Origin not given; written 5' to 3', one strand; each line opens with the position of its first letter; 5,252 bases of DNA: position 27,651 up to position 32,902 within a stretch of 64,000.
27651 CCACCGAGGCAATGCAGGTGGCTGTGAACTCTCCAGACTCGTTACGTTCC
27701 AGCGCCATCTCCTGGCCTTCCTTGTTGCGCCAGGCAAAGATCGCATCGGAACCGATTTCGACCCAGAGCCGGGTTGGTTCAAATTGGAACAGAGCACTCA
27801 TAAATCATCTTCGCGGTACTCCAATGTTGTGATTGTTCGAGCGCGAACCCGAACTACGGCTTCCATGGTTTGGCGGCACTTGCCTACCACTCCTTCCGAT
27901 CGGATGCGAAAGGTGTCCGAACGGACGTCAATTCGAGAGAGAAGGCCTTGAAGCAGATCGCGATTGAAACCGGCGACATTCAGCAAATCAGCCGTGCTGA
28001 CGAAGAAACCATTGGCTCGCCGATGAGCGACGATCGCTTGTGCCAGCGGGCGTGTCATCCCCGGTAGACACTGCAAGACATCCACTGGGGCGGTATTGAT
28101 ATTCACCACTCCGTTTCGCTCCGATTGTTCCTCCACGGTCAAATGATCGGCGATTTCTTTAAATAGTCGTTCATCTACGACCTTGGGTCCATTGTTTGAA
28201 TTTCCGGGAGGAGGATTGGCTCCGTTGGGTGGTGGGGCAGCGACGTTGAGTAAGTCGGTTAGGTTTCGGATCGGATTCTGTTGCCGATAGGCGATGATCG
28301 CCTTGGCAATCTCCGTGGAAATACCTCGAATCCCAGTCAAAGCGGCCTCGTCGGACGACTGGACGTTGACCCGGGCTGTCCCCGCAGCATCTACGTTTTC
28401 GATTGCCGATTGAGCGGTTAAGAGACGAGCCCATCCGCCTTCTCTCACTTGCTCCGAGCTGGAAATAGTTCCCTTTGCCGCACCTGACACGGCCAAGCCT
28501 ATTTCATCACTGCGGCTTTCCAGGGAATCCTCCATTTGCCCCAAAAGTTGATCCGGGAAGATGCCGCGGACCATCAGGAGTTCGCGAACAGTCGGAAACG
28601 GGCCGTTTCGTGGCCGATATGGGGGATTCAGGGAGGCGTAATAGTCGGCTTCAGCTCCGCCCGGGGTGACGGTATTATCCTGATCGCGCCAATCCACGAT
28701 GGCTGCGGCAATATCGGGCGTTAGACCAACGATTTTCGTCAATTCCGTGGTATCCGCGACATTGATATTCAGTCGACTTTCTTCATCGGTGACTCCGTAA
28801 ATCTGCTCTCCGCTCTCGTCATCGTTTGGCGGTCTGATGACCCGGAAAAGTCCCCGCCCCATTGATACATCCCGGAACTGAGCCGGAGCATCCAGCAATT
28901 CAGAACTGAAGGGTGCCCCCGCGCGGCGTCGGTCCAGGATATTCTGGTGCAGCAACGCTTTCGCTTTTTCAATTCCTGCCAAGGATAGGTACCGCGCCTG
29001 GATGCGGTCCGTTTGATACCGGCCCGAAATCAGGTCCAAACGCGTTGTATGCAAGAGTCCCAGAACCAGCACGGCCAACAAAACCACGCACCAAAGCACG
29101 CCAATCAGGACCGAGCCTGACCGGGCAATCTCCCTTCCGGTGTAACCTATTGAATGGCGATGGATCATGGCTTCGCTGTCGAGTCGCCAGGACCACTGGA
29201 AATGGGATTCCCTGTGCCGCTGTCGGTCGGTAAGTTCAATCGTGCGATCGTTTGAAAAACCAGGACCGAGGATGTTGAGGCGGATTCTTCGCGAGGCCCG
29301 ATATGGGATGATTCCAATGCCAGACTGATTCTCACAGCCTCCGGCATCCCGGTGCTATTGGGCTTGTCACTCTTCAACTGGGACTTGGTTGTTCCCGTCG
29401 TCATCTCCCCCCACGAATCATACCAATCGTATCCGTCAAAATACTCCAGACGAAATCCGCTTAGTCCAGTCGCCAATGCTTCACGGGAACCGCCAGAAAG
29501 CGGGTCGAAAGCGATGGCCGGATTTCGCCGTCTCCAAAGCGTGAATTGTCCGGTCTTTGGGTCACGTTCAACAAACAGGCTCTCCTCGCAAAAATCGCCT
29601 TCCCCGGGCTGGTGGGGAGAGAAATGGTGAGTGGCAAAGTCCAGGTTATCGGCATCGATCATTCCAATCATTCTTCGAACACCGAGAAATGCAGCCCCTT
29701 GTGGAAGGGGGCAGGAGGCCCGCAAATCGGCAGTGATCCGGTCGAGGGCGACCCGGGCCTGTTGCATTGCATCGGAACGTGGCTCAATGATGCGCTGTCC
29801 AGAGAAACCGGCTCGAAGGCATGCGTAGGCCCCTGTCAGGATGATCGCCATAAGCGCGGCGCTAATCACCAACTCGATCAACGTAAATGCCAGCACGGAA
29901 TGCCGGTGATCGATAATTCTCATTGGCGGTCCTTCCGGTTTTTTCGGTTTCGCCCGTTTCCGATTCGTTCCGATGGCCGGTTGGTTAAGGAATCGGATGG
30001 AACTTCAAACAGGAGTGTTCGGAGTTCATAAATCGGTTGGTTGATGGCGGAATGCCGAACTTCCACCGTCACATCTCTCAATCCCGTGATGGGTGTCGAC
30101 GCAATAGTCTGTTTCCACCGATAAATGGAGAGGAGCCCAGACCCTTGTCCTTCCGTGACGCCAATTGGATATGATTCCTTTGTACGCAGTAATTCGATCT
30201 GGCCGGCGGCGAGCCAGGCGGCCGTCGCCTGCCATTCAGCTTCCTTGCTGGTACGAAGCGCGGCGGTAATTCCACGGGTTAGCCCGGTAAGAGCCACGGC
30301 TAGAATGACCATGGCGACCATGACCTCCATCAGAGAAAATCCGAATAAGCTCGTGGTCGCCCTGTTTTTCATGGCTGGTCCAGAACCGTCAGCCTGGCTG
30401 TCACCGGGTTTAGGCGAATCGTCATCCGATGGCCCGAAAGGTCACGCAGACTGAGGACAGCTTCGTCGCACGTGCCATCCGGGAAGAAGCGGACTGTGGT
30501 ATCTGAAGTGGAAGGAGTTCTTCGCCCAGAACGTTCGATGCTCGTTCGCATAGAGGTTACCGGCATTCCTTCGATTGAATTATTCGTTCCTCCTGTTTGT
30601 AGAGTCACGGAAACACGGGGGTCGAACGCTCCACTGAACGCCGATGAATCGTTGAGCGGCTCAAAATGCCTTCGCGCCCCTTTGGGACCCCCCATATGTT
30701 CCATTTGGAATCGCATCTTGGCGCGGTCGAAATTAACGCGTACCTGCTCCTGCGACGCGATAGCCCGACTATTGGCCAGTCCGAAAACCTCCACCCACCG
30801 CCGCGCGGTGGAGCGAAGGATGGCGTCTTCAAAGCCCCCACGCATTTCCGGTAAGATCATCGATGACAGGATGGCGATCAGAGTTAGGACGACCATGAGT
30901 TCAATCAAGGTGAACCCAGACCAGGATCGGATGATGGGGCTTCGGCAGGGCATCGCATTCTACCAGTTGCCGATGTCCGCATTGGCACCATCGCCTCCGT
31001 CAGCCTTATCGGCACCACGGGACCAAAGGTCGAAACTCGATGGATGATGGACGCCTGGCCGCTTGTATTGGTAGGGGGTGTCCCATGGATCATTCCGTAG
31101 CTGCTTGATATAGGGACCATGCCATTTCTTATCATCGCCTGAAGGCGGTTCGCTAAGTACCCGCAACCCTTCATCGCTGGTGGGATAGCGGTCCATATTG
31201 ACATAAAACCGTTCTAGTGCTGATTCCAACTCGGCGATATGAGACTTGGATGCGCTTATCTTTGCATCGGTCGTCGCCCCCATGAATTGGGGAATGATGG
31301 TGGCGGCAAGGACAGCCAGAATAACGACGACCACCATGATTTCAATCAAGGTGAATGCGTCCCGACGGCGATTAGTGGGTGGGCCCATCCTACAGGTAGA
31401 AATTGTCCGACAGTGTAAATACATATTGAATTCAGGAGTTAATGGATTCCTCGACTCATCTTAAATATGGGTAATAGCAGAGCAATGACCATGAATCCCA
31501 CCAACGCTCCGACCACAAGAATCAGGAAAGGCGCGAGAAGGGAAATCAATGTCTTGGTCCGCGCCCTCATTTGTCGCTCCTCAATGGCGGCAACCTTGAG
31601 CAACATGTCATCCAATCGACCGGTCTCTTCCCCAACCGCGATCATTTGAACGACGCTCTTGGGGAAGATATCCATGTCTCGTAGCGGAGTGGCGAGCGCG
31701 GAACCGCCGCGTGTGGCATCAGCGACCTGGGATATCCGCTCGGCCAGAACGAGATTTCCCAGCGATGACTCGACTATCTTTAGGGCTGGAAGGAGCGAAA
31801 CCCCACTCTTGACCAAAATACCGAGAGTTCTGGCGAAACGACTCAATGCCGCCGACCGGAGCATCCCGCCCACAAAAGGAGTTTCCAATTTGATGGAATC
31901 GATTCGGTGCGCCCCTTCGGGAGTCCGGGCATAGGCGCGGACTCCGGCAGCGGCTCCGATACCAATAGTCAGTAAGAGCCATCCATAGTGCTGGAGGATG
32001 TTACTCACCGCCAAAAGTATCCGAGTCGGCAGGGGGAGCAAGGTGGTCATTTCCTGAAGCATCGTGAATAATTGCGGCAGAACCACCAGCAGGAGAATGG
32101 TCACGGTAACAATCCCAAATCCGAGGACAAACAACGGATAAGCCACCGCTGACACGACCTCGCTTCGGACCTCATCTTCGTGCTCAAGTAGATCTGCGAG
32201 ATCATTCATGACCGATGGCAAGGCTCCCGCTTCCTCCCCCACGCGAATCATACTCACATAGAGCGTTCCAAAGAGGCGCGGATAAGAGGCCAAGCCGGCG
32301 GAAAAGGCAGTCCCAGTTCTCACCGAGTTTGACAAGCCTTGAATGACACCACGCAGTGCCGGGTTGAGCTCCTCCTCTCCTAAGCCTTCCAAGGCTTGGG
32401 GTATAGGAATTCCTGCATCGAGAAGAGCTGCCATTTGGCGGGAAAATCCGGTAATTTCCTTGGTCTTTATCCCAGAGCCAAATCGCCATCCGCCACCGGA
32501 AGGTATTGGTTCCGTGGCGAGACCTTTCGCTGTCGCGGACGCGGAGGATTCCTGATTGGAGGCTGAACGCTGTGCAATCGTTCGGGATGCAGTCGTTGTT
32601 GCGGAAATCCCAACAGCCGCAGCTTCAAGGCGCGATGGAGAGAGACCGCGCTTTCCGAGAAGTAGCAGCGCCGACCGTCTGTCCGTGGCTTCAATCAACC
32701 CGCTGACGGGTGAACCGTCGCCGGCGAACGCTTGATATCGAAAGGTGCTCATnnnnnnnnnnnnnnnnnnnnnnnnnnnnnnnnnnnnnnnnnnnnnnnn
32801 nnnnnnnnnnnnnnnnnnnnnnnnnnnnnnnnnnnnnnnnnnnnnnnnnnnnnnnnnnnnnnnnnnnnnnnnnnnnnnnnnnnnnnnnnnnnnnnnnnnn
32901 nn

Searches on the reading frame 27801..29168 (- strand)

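Call 49: search_protein_families(library=pfam, proteins=[window:27801-29168:-], max_evalue=0.001)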
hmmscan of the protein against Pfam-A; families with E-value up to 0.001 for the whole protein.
window:27801-29168:- (456 aa): 6 families
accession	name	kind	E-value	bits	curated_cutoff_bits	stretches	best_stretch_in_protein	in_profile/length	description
PF12836.13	HHH_3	-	1.8e-36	124.5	27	3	354-407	5-58/65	Helix-hairpin-helix motif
PF21687.3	T2SSK_1st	-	1.8e-17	64.5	26.2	1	142-206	25-93/107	Type II secretion system (T2SS), protein K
PF03934.19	T2SSK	-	3.9e-14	53.2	24.2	1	355-414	1-61/63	Type II secretion system (T2SS), protein K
PF14579.12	HHH_6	-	5.9e-10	39.7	25.6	0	276-308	26-59/90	Helix-hairpin-helix motif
PF12826.13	HHH_2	-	5.2e-05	23.8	27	0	269-301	29-61/64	Helix-hairpin-helix motif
PF06514.17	PsbU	-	0.00015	22.1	24.5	0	348-402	8-58/93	Photosystem II 12 kDa extrinsic protein (PsbU)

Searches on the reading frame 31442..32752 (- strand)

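Call 49: search_protein_families(library=pfam, proteins=[window:31442-32752:-], max_evalue=0.001)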
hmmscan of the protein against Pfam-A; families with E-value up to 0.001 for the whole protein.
window:31442-32752:- (437 aa): 1 family
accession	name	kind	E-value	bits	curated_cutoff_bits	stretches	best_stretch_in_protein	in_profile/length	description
PF00482.28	T2SSF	-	1e-53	181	25.2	2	103-226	1-125/125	Type II secretion system (T2SS), protein F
